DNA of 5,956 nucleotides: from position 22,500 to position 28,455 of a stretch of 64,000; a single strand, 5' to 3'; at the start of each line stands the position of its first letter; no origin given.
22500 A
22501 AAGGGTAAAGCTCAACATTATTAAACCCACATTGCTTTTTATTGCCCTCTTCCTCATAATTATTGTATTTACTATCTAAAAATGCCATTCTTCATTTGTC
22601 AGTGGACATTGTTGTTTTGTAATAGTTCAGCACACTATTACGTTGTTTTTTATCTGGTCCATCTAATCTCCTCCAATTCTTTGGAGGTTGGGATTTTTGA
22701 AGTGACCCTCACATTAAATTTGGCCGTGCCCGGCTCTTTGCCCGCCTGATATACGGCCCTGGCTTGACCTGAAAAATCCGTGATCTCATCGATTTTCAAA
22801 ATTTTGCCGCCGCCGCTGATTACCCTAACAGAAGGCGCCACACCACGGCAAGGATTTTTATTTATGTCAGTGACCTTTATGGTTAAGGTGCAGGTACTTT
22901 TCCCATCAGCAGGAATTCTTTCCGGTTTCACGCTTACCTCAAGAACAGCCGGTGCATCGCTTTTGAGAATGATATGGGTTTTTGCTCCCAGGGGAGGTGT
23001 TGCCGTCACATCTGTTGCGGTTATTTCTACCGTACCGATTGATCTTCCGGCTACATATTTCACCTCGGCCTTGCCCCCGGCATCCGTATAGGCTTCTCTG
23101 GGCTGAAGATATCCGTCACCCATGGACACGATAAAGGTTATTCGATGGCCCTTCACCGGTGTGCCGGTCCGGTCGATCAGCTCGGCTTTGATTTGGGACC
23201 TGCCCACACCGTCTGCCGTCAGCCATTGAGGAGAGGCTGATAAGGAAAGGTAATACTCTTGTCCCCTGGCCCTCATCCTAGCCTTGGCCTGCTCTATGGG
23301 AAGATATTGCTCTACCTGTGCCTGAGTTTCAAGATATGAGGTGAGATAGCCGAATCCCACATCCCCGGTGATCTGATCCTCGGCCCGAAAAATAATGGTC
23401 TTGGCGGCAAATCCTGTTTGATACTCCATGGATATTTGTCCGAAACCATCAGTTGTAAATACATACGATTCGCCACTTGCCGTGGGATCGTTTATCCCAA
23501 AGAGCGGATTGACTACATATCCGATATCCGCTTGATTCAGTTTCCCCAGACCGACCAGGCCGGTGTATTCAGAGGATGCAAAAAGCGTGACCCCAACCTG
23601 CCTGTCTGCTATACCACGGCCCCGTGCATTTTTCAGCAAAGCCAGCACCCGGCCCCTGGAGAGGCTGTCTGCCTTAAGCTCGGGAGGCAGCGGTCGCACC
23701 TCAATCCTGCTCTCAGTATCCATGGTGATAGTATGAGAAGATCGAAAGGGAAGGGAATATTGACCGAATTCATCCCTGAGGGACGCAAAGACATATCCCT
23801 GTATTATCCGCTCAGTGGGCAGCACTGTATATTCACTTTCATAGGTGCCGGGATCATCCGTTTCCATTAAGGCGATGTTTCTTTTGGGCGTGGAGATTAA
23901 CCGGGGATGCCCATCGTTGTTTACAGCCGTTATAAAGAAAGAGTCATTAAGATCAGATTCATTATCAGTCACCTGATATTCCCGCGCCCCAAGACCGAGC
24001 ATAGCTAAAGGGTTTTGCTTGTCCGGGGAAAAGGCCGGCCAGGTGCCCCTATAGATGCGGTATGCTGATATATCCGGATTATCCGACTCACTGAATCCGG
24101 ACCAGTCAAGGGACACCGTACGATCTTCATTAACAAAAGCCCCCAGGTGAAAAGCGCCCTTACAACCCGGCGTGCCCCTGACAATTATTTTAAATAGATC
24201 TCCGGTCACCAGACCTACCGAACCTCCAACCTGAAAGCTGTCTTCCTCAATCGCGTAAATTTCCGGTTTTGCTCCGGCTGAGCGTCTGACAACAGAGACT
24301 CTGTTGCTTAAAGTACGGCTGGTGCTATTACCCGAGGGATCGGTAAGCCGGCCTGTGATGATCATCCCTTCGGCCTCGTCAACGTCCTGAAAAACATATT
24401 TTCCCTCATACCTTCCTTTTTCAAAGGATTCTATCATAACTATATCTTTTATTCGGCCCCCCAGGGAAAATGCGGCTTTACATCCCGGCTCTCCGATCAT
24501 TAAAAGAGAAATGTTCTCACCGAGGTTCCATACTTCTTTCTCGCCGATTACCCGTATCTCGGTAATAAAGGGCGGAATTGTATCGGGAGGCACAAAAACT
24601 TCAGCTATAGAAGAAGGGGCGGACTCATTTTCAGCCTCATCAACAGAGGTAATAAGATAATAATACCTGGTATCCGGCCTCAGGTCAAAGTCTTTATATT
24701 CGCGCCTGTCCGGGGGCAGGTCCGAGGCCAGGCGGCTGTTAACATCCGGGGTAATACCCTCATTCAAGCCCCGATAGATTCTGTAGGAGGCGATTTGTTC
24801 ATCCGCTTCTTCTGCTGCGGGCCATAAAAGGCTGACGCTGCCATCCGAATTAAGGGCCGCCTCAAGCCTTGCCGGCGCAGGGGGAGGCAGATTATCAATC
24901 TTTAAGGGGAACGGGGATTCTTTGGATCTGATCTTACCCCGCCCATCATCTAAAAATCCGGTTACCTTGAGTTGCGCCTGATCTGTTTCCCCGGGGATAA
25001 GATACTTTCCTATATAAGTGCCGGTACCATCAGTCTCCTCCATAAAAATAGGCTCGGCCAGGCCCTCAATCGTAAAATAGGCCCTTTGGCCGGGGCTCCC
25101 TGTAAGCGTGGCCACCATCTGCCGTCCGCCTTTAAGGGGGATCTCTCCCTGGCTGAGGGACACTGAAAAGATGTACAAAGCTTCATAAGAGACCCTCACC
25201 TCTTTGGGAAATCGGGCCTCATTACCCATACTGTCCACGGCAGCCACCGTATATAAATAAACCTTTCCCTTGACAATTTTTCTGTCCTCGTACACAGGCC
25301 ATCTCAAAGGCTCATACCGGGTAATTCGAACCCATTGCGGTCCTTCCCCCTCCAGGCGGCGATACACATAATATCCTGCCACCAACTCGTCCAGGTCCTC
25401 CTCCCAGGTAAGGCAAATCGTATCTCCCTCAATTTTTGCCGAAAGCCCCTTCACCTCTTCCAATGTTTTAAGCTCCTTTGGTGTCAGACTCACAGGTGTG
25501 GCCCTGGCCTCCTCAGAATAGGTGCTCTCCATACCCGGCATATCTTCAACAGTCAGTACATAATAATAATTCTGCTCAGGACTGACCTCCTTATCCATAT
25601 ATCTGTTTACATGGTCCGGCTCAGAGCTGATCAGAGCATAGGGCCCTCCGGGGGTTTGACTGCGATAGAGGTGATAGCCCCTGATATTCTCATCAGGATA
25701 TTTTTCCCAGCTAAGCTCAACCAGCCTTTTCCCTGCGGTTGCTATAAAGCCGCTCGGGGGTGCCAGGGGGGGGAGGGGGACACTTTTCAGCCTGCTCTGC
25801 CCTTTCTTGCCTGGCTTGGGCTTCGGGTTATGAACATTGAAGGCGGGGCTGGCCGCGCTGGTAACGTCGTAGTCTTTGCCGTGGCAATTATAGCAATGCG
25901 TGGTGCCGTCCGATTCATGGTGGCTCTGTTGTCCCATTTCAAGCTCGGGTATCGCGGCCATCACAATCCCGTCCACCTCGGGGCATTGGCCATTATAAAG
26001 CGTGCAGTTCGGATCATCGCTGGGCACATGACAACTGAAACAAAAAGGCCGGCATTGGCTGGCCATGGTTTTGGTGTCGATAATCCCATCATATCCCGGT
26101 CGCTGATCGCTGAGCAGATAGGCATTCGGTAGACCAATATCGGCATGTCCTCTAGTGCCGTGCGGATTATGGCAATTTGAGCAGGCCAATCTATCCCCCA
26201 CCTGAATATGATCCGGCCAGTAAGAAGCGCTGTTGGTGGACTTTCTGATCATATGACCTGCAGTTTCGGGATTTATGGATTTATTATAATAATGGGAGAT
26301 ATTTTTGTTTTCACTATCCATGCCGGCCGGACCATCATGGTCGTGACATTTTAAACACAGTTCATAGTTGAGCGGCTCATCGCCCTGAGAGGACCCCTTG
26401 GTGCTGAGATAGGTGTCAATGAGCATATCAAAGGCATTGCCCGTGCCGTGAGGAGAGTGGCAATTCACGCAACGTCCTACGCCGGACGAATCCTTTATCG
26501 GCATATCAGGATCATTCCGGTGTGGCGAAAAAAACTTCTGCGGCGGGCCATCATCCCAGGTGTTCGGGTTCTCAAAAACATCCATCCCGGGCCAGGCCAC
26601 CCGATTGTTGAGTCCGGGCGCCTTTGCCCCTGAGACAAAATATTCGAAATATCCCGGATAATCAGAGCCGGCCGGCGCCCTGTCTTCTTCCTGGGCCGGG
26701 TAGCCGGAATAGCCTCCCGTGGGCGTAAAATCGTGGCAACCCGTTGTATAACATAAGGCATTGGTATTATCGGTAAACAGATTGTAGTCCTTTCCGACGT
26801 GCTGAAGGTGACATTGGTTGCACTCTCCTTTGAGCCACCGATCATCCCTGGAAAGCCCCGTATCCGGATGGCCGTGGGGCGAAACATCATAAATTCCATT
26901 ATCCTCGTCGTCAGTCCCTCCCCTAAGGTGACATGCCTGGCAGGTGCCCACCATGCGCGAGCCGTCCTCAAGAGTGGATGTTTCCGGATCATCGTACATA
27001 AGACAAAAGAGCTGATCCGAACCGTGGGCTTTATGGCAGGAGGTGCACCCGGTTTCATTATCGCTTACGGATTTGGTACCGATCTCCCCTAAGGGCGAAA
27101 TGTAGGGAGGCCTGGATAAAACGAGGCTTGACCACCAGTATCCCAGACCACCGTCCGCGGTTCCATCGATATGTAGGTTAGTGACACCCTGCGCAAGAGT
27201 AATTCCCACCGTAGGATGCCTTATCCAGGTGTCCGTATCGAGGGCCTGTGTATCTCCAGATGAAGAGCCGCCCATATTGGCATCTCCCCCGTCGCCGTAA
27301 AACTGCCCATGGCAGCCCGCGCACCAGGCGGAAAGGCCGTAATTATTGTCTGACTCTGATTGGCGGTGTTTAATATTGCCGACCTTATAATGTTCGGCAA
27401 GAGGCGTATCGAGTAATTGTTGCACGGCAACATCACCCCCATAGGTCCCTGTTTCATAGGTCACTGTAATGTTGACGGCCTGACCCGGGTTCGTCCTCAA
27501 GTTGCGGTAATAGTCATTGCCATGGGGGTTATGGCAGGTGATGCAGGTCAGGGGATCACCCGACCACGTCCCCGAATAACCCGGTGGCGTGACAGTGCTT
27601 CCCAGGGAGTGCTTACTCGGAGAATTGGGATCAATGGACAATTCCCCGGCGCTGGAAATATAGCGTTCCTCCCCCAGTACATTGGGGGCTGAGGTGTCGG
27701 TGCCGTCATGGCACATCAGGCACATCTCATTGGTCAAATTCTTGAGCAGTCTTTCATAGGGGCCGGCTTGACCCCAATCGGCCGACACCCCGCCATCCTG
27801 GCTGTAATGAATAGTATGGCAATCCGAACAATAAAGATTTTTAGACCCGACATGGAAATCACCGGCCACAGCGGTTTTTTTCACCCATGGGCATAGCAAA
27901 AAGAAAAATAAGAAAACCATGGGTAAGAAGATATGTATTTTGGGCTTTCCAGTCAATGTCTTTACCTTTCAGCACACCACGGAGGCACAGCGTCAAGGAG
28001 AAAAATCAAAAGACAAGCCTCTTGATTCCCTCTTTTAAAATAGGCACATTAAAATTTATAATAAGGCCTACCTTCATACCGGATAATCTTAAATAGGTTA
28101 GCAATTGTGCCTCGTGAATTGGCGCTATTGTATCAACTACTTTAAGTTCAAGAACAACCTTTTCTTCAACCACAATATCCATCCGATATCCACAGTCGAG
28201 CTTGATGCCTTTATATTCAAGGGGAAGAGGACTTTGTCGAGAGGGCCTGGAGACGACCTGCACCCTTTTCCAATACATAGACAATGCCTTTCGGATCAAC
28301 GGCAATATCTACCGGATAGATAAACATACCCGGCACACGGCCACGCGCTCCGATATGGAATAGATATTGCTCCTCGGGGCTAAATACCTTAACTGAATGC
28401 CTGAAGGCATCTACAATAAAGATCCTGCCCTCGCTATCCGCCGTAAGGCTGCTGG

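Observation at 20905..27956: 1768-aa cytochrome-FN3-Ig fusion next to an outer-membrane beta-barrel, a possible novel porin-cytochrome conduit or cell-surface electron-transfer protein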

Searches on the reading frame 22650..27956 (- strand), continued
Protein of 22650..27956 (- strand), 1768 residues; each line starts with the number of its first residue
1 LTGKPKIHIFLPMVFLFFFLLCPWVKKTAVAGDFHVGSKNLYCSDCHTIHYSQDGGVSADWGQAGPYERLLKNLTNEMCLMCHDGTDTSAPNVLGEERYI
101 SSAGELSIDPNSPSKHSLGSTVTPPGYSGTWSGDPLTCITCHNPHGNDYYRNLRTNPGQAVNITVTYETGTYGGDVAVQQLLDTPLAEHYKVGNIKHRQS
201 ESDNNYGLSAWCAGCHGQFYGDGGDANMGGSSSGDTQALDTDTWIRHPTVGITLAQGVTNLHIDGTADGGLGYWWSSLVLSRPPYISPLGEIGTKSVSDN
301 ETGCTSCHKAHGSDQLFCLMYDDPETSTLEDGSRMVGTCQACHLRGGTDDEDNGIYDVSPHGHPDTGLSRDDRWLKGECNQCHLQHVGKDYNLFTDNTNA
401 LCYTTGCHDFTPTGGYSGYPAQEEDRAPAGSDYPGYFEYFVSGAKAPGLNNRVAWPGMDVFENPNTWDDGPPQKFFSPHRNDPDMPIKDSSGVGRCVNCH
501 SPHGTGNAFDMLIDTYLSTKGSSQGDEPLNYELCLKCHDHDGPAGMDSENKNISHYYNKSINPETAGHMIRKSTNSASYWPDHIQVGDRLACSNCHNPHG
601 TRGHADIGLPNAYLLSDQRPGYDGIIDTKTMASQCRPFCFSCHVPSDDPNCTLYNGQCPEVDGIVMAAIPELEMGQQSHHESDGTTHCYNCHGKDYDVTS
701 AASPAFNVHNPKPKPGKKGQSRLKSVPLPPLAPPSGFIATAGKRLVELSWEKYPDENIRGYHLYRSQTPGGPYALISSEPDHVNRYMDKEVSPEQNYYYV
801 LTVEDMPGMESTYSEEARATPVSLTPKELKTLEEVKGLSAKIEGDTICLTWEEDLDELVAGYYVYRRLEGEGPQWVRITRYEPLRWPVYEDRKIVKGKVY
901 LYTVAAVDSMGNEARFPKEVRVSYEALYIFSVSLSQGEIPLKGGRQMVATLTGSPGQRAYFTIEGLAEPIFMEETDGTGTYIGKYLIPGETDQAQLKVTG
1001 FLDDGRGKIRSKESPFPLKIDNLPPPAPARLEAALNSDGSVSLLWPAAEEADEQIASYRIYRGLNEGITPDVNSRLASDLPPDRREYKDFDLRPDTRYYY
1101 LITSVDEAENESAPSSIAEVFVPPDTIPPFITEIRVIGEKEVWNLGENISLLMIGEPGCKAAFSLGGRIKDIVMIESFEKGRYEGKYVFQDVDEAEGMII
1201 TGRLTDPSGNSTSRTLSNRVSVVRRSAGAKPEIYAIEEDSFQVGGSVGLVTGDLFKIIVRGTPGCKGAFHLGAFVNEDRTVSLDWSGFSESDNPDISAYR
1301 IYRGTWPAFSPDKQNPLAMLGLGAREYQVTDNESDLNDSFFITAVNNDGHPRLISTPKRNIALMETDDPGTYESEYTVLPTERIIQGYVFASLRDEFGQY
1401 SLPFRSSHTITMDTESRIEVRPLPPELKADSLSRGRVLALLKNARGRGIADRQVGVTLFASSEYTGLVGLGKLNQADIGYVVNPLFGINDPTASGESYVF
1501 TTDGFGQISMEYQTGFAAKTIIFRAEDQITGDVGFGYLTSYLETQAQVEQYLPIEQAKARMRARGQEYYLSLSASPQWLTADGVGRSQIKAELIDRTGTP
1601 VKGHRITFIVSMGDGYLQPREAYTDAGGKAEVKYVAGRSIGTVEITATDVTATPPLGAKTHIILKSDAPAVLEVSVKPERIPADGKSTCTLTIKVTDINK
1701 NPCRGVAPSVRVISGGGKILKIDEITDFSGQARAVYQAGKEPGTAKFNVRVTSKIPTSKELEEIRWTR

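Call 82: find_encoding_contigs(protein=P0022, flank=10000, max_places=2)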
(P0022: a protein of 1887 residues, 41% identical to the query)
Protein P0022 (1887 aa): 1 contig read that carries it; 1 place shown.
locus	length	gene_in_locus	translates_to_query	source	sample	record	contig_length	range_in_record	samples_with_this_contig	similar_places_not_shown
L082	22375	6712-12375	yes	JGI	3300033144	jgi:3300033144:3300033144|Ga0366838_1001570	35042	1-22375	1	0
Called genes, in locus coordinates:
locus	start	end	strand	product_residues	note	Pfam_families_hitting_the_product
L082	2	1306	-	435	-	?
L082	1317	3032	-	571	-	PF13188:PAS_8 (weak), PF13426:PAS_9, PF00989:PAS, PF13188:PAS_8 (weak), PF08448:PAS_4, PF13426:PAS_9, PF00512:HisKA, PF02518:HATPase_c, +2 more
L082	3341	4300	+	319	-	PF17170:DUF5128 (faint), PF01436:NHL (weak)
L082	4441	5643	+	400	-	PF09699:Paired_CXXCH_1 (weak)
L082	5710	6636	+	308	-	PF01731:Arylesterase (faint), PF08450:SGL (faint), PF10282:Lactonase (faint), PF01436:NHL (faint), PF17170:DUF5128 (weak)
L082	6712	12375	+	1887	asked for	PF14522:Cytochrome_C7 (faint), PF09699:Paired_CXXCH_1 (weak)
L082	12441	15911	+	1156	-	PF25833:Fn3_SaeA_3rd (faint), PF09134:Invasin_D3 (faint), PF02369:Big_1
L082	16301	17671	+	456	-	-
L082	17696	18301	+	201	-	PF13036:LpoB (weak), PF03783:CsgG (weak)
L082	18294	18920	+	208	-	-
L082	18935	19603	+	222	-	-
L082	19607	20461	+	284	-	PF09699:Paired_CXXCH_1 (weak)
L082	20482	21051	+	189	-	PF00672:HAMP, PF26769:HAMP_PhoQ (weak)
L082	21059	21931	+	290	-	PF13624:SurA_N_3 (faint), PF13145:Rotamase_2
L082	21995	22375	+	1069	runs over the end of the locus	-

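Call 95: search_protein_families(library=pfam, proteins=[L081:21365-23044:+, L081:17808-21344:+], max_evalue=0.01)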
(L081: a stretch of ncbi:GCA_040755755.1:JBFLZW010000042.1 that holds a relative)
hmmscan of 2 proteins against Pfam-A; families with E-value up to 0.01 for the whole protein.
L081:21365-23044:+ (559 aa): 0 families

L081:17808-21344:+ (1178 aa): 3 families
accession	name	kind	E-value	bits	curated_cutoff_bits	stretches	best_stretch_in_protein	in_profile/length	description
PF02369.22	Big_1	-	4e-18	65.8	34.9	2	976-1053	3-78/93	Bacterial Ig-like domain (group 1)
PF09134.16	Invasin_D3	-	8.9e-17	61.9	33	2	976-1059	6-84/98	Invasin, domain 3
PF00041.27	fn3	-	5e-11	43.1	25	0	432-526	8-79/84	Fibronectin type III domain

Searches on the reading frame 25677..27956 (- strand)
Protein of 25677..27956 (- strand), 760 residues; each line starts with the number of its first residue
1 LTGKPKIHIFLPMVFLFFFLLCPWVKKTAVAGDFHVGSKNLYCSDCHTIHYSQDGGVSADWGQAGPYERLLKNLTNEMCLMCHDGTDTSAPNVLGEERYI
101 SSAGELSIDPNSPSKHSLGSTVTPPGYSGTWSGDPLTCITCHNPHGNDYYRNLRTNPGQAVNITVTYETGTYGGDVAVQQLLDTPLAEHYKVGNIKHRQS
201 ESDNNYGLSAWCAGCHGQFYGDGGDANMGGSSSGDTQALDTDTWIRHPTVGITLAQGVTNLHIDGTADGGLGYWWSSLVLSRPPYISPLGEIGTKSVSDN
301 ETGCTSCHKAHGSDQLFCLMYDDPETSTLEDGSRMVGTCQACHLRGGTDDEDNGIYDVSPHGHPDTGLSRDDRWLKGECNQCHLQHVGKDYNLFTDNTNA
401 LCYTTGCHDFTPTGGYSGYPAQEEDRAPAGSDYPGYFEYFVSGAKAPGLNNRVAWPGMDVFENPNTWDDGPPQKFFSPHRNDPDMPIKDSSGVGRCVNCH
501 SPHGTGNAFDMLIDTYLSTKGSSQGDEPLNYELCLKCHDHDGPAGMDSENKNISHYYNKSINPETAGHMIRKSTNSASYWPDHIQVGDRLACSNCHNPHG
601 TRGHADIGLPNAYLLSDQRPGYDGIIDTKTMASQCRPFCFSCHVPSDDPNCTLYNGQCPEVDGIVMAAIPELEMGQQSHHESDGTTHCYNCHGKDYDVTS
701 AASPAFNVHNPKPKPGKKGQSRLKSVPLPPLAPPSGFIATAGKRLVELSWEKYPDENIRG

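Call 38: search_solved_structures(query=window:25677-27956:-, max_evalue=1, show_alignments=2)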
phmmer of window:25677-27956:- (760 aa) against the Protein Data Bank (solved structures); distinct sequences matched with E-value up to 1: 1.
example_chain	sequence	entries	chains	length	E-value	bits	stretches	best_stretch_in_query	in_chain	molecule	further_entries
2poi_A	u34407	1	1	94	0.99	10.9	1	92-145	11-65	Baculoviral IAP repeat-containing protein 4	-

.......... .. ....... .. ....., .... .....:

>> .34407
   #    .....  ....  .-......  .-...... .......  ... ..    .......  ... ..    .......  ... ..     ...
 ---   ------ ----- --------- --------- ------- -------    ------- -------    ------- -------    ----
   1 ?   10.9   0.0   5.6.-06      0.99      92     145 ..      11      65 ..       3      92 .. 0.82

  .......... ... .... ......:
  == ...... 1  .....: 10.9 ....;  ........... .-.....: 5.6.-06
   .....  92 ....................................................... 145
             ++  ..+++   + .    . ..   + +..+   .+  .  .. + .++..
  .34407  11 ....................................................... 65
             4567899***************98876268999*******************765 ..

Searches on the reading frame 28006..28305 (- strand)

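Call 48: search_protein_families(library=pfam, proteins=[window:28006-28305:-], max_evalue=0.01)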
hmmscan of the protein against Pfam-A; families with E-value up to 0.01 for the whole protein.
window:28006-28305:- (99 aa): 1 family
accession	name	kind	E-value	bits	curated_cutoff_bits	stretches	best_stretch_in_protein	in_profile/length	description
PF13366.12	PDDEXK_3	-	2.5e-25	89.6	22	1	22-97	43-117/117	PD-(D/E)XK nuclease superfamily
